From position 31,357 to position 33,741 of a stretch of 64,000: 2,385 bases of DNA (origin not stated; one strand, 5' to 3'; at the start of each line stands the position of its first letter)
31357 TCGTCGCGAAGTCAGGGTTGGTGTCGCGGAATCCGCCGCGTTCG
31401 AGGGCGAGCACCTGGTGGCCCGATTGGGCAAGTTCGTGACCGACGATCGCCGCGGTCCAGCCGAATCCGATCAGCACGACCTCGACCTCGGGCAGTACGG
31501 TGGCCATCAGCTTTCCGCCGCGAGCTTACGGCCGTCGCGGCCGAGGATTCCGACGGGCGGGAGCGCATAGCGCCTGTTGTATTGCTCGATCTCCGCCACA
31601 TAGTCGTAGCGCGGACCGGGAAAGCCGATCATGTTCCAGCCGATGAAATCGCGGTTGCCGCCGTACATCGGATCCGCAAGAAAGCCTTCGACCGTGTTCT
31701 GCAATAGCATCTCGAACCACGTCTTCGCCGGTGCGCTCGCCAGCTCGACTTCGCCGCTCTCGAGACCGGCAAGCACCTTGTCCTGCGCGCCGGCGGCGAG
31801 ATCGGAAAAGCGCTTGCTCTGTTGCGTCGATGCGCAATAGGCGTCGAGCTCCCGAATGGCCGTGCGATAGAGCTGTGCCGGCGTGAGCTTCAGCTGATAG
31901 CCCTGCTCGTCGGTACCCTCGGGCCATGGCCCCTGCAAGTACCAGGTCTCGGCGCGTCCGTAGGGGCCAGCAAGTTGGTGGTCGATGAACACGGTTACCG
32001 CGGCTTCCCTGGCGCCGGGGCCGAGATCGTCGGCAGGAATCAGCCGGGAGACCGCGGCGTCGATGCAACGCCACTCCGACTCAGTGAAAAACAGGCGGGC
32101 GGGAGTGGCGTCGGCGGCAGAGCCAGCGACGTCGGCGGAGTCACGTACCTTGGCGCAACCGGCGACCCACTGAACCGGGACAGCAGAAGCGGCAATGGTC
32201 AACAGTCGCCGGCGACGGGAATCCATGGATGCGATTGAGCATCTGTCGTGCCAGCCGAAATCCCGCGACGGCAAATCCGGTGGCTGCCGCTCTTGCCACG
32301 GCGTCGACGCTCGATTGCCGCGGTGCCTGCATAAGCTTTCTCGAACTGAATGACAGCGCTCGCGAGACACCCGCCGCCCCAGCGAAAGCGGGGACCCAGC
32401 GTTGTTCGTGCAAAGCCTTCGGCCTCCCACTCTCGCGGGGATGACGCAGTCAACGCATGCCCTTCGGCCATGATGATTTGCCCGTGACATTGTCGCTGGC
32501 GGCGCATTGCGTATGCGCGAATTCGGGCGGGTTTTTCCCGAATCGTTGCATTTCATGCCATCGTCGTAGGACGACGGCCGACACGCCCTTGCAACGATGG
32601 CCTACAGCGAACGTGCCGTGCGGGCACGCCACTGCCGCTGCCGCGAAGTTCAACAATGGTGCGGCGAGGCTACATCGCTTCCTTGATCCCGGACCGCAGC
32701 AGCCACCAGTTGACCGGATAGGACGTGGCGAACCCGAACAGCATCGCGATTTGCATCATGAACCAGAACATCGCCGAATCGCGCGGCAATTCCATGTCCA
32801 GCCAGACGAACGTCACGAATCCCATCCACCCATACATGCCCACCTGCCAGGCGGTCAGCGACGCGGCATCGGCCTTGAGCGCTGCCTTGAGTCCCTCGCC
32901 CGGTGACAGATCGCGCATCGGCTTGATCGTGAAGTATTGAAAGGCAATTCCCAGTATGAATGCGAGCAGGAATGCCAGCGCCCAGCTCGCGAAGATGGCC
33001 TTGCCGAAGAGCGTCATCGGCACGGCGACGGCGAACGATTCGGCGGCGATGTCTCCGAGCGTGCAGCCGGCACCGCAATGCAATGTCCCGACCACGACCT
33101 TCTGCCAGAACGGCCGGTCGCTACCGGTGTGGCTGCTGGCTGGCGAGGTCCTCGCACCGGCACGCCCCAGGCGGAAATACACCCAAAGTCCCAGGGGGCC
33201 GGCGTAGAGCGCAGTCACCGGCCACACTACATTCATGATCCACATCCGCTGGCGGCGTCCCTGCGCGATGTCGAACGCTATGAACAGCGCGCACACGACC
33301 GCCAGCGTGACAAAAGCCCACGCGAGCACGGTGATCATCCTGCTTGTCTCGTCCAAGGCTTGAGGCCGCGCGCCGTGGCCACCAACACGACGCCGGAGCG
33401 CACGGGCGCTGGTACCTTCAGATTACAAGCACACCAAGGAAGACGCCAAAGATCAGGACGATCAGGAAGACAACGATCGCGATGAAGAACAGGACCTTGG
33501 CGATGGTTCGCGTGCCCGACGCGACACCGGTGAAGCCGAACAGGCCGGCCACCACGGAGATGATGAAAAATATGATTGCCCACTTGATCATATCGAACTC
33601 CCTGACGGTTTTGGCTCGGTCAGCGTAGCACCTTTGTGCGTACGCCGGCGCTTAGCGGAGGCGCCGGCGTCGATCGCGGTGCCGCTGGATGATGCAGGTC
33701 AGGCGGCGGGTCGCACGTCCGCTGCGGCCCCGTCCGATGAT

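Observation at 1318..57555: Recurrent palindromic operator GTMRGA-N4-TCYKAC at a fixed distance from -10-like hexamers: a hidden regulon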

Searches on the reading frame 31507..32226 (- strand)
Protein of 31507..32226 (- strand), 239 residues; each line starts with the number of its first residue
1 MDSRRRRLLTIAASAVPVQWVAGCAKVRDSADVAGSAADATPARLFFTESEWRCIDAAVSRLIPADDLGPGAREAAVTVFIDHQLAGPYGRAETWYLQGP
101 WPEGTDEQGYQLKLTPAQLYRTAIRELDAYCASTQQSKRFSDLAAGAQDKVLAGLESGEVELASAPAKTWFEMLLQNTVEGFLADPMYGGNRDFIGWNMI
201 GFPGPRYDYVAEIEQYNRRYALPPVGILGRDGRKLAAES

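Call 53: search_protein_families(library=pfam, proteins=[window:31507-32226:-], max_evalue=0.001)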
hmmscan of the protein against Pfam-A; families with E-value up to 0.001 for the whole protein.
window:31507-32226:- (239 aa): 1 family
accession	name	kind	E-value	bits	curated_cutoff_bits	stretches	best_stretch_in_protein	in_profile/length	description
PF13618.11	Gluconate_2-dh3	-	1.2e-31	110.3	23.4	1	49-204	1-135/135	Gluconate 2-dehydrogenase subunit 3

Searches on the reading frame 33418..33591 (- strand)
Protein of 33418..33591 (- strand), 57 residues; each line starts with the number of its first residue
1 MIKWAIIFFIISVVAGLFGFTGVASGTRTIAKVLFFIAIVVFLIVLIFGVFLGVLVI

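Call 53: search_protein_families(library=pfam, proteins=[window:33418-33591:-], max_evalue=0.001)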
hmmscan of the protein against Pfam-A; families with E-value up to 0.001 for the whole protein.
window:33418-33591:- (57 aa): 1 family
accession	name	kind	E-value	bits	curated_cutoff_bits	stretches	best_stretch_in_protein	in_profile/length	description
PF07043.18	DUF1328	-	4.5e-13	49.7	27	1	6-44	1-39/39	Protein of unknown function (DUF1328)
